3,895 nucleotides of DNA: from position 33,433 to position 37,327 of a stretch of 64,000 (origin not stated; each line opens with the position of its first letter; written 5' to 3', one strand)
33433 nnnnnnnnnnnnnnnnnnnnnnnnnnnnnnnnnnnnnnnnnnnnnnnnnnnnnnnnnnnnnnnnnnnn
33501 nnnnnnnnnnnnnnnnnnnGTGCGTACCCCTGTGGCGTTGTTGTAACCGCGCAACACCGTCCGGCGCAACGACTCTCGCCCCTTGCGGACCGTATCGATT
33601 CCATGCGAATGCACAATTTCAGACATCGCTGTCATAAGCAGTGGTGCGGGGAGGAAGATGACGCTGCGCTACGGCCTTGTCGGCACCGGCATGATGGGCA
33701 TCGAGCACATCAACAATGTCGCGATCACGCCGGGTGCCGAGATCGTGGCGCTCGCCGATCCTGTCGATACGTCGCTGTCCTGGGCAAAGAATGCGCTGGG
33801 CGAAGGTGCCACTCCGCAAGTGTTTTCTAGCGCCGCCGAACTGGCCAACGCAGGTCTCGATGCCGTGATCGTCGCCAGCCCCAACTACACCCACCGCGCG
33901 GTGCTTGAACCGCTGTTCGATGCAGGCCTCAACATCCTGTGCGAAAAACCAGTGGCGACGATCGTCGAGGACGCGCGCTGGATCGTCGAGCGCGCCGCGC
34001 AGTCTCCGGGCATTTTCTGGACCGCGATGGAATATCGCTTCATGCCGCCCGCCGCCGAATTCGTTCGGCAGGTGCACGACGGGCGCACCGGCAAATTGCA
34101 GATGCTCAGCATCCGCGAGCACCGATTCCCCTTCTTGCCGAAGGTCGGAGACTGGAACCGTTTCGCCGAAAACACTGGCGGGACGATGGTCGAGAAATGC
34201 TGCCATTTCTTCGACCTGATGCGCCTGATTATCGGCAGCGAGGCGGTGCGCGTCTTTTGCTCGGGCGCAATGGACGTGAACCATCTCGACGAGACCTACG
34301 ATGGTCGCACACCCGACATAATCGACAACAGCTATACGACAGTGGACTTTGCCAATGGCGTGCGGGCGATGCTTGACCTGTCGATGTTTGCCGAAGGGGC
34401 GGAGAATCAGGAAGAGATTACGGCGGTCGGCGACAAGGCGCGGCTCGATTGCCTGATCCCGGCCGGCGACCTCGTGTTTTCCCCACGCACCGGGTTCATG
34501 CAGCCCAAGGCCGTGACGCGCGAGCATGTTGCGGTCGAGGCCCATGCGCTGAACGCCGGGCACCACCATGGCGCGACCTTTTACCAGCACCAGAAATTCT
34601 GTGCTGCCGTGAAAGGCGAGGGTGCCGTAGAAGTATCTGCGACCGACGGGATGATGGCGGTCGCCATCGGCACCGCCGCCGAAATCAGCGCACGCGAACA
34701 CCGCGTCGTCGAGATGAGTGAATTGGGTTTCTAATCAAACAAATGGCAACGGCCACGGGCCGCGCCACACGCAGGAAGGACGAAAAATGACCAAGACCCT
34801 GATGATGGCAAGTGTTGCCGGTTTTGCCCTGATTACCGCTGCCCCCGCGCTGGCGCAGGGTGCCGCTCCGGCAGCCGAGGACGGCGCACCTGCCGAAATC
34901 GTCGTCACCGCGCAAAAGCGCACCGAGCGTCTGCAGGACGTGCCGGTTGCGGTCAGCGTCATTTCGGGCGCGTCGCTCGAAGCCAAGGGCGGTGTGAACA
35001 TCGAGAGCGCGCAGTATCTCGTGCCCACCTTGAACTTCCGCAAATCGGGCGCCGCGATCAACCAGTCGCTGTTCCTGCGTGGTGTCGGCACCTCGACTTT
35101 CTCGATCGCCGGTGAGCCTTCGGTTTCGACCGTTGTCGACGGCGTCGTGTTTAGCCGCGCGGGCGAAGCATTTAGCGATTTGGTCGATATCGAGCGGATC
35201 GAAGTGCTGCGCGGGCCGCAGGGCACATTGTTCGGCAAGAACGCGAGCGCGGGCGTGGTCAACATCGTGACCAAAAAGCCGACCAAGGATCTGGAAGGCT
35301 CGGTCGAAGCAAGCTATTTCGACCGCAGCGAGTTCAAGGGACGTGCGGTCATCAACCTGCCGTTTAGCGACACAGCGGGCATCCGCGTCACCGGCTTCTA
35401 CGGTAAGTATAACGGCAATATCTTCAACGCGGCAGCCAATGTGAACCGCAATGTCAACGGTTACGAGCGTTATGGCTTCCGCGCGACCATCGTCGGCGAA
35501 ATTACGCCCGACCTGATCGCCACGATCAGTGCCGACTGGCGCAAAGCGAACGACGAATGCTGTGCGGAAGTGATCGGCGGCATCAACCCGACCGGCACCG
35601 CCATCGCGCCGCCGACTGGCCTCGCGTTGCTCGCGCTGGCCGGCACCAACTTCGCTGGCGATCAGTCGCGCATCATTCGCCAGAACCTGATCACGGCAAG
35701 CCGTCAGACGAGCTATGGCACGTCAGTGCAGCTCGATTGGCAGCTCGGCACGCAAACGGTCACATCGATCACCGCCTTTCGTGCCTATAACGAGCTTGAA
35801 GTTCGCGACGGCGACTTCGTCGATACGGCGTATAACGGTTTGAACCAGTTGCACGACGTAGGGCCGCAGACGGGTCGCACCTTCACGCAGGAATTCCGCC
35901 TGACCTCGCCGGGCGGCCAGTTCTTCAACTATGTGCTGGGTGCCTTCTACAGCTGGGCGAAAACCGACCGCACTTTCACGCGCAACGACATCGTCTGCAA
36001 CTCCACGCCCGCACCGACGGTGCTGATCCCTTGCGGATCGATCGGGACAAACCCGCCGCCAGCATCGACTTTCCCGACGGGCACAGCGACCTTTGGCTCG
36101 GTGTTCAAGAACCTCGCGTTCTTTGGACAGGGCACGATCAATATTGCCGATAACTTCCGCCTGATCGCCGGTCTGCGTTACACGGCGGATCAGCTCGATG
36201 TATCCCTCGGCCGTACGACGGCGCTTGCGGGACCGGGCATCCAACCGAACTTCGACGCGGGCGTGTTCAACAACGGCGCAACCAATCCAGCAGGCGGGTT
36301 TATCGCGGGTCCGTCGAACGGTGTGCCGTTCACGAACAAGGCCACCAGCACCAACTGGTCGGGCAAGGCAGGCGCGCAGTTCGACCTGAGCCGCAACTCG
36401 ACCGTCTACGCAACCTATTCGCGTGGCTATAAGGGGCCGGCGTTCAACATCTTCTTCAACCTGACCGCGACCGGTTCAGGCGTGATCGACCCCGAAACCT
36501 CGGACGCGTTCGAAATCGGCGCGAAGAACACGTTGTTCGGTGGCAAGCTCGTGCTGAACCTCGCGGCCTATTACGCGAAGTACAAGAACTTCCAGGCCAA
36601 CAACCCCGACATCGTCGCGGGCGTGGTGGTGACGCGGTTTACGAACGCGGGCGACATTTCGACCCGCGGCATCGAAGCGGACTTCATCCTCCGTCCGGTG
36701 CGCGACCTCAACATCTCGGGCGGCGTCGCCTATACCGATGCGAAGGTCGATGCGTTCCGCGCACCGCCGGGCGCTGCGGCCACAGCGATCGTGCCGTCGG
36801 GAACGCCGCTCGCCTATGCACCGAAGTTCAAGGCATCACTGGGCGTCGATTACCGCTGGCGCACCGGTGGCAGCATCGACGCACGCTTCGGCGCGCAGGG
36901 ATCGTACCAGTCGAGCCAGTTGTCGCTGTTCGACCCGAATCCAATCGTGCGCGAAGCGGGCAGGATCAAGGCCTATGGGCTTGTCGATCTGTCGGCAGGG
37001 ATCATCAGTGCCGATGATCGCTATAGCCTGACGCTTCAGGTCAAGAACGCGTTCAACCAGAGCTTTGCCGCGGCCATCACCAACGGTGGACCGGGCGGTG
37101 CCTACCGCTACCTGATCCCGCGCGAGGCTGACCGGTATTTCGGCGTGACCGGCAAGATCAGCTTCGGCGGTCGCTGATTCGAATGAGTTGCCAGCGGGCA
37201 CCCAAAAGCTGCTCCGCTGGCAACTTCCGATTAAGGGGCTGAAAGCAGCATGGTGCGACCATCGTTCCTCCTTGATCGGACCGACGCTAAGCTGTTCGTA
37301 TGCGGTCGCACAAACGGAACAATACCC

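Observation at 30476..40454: Complete sulfoquinovose monooxygenase (sulfo-SMO)-type catabolic locus hidden behind generic annotations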

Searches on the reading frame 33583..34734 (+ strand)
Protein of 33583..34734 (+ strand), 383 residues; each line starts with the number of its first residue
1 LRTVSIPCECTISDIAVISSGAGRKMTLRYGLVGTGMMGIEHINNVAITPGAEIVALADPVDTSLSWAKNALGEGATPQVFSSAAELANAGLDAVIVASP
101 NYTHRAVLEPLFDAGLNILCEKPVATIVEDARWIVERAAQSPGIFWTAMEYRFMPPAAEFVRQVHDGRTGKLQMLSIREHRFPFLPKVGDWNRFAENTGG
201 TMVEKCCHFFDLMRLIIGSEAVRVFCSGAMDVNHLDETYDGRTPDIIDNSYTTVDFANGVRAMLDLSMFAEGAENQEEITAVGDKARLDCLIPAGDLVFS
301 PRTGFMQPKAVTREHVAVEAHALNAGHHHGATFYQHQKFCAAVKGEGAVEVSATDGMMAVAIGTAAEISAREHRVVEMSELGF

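Call 3: search_protein_families(library=pfam, proteins=[window:33583-34734:+])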
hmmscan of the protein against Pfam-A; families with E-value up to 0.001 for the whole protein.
window:33583-34734:+ (383 aa): 3 families
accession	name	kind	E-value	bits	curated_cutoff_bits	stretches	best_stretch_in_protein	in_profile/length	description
PF02894.22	GFO_IDH_MocA_C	-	3.8e-23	82.9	22.9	1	163-378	3-218/218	Oxidoreductase family, C-terminal alpha/beta domain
PF01408.29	GFO_IDH_MocA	-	1.7e-19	71.1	24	1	28-146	1-117/120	Oxidoreductase family, NAD-binding Rossmann fold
PF22725.1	GFO_IDH_MocA_C3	-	6.7e-14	52.4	27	1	163-288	7-123/124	GFO/IDH/MocA C-terminal domain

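Call 4: search_protein_families(library=ncbifam, proteins=[window:33583-34734:+])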
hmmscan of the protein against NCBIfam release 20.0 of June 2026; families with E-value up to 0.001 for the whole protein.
window:33583-34734:+ (383 aa): 7 families
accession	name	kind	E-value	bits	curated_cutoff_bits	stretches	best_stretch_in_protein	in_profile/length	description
TIGR04380.1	myo_inos_iolG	equivalog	3.8e-34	118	355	1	28-376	2-329/330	inositol 2-dehydrogenase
NF040723.1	UDP-GlcNAcDh_Arch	equivalog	1.2e-19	70.9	450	1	28-235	1-195/302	UDP-N-acetylglucosamine 3-dehydrogenase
NF052679.1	InsChiInosDhIolG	equivalog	1.4e-14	53.9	540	1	26-138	1-113/343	bifunctional inositol 2-dehydrogenase/D-chiro-inositol 1-dehydrogenase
NF052479.1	LevoglcsnDh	equivalog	4.9e-09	35.4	650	1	27-219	3-204/386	levoglucosan dehydrogenase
NF041392.1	XylDh_Gfo6_Halo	equivalog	1.1e-08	34.3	350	1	27-288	16-273/350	D-xylose 1-dehydrogenase Gfo6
NF058561.1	BT_2158_fam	equivalog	4e-06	25.7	750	1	30-140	38-145/487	glycoside 3-dehydrogenase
NF008607.0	PRK11579.1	subfamily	1.9e-05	23.9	330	1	27-212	4-184/346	oxidoreductase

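Call 7: search_solved_structures(query=window:33583-34734:+, max_evalue=0.00001, show_alignments=2)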
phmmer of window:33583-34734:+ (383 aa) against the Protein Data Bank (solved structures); distinct sequences matched with E-value up to 0.00001: 56.
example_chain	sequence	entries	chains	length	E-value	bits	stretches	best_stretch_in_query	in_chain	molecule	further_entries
8qc2_A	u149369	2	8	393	2.7e-105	355.7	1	24-378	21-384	Gfo/Idh/MocA family oxidoreductase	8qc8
8qc3_A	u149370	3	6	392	1.2e-100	340.4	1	25-378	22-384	Oxidoreductase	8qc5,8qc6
8zn9_A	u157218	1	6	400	9.7e-96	324.2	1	25-376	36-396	Oxidoreductase, putative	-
4hkt_A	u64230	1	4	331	2.2e-21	79.6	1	26-376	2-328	Inositol 2-dehydrogenase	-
3ezy_A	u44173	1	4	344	2.3e-21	79.5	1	26-288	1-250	Dehydrogenase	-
9m37_A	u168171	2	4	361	6.6e-16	61.6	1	28-228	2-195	P581a DgpA2 and isoorientin complex structure | Gfo/Idh/MocA family protein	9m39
4mkx_A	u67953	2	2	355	2.2e-15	59.8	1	22-229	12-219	Inositol dehydrogenase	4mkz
6z3c_AAA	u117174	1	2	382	2.6e-15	59.6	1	22-257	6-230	Gfo/Idh/MocA family oxidoreductase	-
4n54_A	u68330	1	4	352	4.8e-15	58.7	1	26-229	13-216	Inositol dehydrogenase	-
6z3b_A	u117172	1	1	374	5.5e-15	58.5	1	25-257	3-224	Gfo/Idh/MocA family oxidoreductase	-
6z3b_B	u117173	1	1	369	1.1e-14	57.6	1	27-257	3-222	Gfo/Idh/MocA family oxidoreductase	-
3euw_A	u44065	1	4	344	2.3e-14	56.5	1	26-229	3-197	Myo-inositol dehydrogenase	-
3q2k_A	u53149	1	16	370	9.3e-14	54.5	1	27-225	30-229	oxidoreductase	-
3cea_A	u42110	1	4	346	8.8e-13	51.3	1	26-225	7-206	Myo-inositol 2-dehydrogenase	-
3q2i_A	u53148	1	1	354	1e-12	51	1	27-377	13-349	dehydrogenase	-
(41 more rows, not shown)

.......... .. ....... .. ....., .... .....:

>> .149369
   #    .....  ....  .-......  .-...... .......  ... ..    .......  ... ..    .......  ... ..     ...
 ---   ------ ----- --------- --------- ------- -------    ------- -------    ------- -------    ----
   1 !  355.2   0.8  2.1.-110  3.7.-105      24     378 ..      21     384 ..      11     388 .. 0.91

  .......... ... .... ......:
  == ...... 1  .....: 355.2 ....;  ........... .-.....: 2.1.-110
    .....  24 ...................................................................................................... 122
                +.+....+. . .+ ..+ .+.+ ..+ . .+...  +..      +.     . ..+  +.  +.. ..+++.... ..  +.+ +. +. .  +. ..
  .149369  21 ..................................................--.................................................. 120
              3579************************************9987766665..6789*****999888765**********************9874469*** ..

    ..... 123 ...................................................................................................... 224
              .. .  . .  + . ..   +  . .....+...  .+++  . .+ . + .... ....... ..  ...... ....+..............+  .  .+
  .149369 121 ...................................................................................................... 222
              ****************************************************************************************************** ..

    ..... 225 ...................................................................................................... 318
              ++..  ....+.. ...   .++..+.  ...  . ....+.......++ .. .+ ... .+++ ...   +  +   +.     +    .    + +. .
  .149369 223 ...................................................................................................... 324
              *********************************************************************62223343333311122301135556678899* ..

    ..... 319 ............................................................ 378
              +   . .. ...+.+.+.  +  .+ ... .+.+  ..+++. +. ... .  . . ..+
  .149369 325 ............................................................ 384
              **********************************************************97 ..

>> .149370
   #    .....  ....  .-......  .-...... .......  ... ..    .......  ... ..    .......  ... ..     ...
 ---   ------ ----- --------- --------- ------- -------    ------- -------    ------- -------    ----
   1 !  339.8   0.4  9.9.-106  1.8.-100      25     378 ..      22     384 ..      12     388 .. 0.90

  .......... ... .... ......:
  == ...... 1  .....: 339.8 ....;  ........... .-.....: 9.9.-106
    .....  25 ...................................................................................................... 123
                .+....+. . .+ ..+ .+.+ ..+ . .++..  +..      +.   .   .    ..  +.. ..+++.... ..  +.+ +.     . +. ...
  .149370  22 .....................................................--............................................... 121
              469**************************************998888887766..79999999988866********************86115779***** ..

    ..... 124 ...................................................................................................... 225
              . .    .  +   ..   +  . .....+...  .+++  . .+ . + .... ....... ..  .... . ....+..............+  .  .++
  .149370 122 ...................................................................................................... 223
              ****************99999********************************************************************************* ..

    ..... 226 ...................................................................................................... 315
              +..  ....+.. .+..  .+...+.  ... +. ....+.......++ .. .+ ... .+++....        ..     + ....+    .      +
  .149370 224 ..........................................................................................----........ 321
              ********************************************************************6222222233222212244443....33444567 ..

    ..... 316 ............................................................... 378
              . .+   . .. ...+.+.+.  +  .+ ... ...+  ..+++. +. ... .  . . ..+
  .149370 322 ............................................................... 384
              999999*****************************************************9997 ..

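Call 89: find_encoding_contigs(protein=window:33658-34734:+, flank=3000, max_places=3)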
Protein window:33658-34734:+ (358 aa): no gene with exactly this product is on record in the collection.

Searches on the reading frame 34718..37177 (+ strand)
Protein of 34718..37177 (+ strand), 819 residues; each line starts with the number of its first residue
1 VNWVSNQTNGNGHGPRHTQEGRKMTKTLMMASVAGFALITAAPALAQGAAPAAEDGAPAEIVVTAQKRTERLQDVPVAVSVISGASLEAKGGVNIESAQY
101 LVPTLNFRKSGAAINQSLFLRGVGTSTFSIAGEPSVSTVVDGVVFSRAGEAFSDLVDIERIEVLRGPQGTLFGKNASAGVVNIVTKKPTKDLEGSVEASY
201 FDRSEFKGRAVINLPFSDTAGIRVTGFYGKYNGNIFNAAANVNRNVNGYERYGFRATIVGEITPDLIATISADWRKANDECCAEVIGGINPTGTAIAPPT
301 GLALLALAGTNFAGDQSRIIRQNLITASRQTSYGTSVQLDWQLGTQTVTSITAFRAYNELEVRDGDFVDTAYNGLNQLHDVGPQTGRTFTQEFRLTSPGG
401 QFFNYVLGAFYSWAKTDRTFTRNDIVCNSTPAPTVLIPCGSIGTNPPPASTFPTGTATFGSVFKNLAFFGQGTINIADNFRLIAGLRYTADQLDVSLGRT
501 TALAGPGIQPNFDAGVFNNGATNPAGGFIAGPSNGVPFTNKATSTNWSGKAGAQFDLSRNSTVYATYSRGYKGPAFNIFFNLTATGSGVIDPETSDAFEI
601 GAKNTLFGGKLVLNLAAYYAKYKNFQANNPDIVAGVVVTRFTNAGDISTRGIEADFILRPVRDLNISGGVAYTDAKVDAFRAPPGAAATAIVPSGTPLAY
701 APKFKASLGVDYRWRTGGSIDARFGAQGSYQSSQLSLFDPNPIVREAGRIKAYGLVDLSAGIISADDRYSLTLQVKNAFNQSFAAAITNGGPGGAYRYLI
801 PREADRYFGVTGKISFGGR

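Call 3: search_protein_families(library=pfam, proteins=[window:34718-37177:+])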
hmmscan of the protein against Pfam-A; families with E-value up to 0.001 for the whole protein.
window:34718-37177:+ (819 aa): 3 families
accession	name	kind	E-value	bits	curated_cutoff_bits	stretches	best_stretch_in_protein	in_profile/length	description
PF00593.30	TonB_dep_Rec_b-barrel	-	1.2e-46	160.9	27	1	311-777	42-435/436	TonB dependent receptor-like, beta-barrel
PF07715.20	Plug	-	1.3e-16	61.4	23.9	1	72-180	2-107/107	TonB-dependent Receptor Plug Domain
PF14905.12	OMP_b-brl_3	-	1.6e-08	34.5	27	1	590-792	213-387/408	Outer membrane protein beta-barrel family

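Call 4: search_protein_families(library=ncbifam, proteins=[window:34718-37177:+])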
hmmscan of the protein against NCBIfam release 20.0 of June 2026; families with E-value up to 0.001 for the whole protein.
window:34718-37177:+ (819 aa): 30 families (the best 25 are shown)
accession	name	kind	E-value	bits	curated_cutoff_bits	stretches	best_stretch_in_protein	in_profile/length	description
TIGR01783.1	TonB-siderophor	subfamily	1.1e-43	149.8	223.5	2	539-794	400-630/649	TonB-dependent siderophore receptor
TIGR01785.1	TonB-hemin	subfamily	4.1e-36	124.7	316.85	2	317-813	240-674/677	TonB-dependent heme/hemoglobin receptor family protein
TIGR01786.1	TonB-hemlactrns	subfamily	3.1e-25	88.6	323.75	2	465-792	392-695/719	TonB-dependent hemoglobin/transferrin/lactoferrin family receptor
NF053590.1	TonB_dep_TOL0244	equivalog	5.5e-21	74.8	645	2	60-257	12-209/604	TOL_0244 family TonB-dependent receptor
TIGR01779.1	TonB-B12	equivalog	8.9e-20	70.7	599.7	1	38-256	13-221/614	TonB-dependent vitamin B12 receptor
NF010010.0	PRK13483.1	equivalog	2.9e-18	65.2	927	1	30-198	6-175/660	ligand-gated channel protein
TIGR04056.1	OMP_RagA_SusC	subfamily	9.5e-18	63.9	368.25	2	60-191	80-209/981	SusC/RagA family TonB-linked outer membrane protein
NF007349.0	PRK09840.1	equivalog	1.3e-17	63.1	686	2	63-225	59-214/760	catecholate siderophore receptor Fiu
NF050067.1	TonBEntbctnRecCfrA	equivalog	2.6e-15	55.8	1200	1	56-198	24-170/698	TonB-dependent ferric enterobactin receptor CfrA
NF041535.1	TonB_rec_PqqU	equivalog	6.5e-15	54.5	1200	2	63-191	3-135/676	TonB-dependent receptor PqqU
NF010048.1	PRK13524.1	subfamily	7.6e-15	54.4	493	1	158-232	148-228/744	FepA family TonB-dependent siderophore receptor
NF010038.0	PRK13513.1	equivalog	4.3e-14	52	942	1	38-200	13-179/659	ligand-gated channel protein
NF007926.1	PRK10641.1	equivalog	7.2e-14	51.2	836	1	38-256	7-221/617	TonB-dependent vitamin B12 receptor BtuB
NF007478.2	PRK10064.1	equivalog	4e-13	48.5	745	1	49-198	21-170/663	catecholate siderophore receptor CirA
NF010051.0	PRK13528.1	subfamily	1.1e-12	47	583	1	78-203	52-188/727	FepA family TonB-dependent siderophore receptor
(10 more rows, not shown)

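Call 79: search_solved_structures(query=window:34787-37177:+, max_evalue=1e-10)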
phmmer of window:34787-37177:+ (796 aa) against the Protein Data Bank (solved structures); distinct sequences matched with E-value up to 1e-10: 10.
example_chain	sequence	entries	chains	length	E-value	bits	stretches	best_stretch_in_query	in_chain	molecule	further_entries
4epa_A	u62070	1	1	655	5.6e-20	74.3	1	36-196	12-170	Pesticin receptor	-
1xkh_A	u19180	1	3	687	1.2e-13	53.3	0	39-253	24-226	Ferripyoverdine receptor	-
2iah_A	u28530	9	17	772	2.7e-13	52.2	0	38-253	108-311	Ferripyoverdine receptor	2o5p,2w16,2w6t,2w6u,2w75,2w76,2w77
5odw_A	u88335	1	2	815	3.2e-13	51.9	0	38-253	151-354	Ferripyoverdine receptor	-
1xkw_A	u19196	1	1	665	9e-12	47.1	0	48-212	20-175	Fe(III)-pyochelin receptor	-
1by3_A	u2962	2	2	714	1.6e-11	46.3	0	15-170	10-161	PROTEIN (FERRICHROME-IRON RECEPTOR PRECURSOR (FHUA)) | FERRIC HYDROXAMATE UPTAKE PROTEIN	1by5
8a60_A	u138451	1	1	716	4.1e-11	45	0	15-170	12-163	Ferrichrome outer membrane transporter/phage receptor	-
8a8c_A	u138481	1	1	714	4.5e-11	44.8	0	15-170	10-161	Ferrichrome outer membrane transporter/phage receptor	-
2fcp_A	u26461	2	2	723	4.7e-11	44.8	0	15-170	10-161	PROTEIN (FERRIC HYDROXAMATE UPTAKE RECEPTOR) | FhuA iron-ferrichrome transporter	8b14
1qff_A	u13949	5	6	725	4.7e-11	44.8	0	15-170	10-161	FERRIC HYDROXAMATE UPTAKE RECEPTOR | PROTEIN (FERRIC HYDROXAMATE UPTAKE RECEPTOR) | FERRIC HYDROXAMATE RECEPTOR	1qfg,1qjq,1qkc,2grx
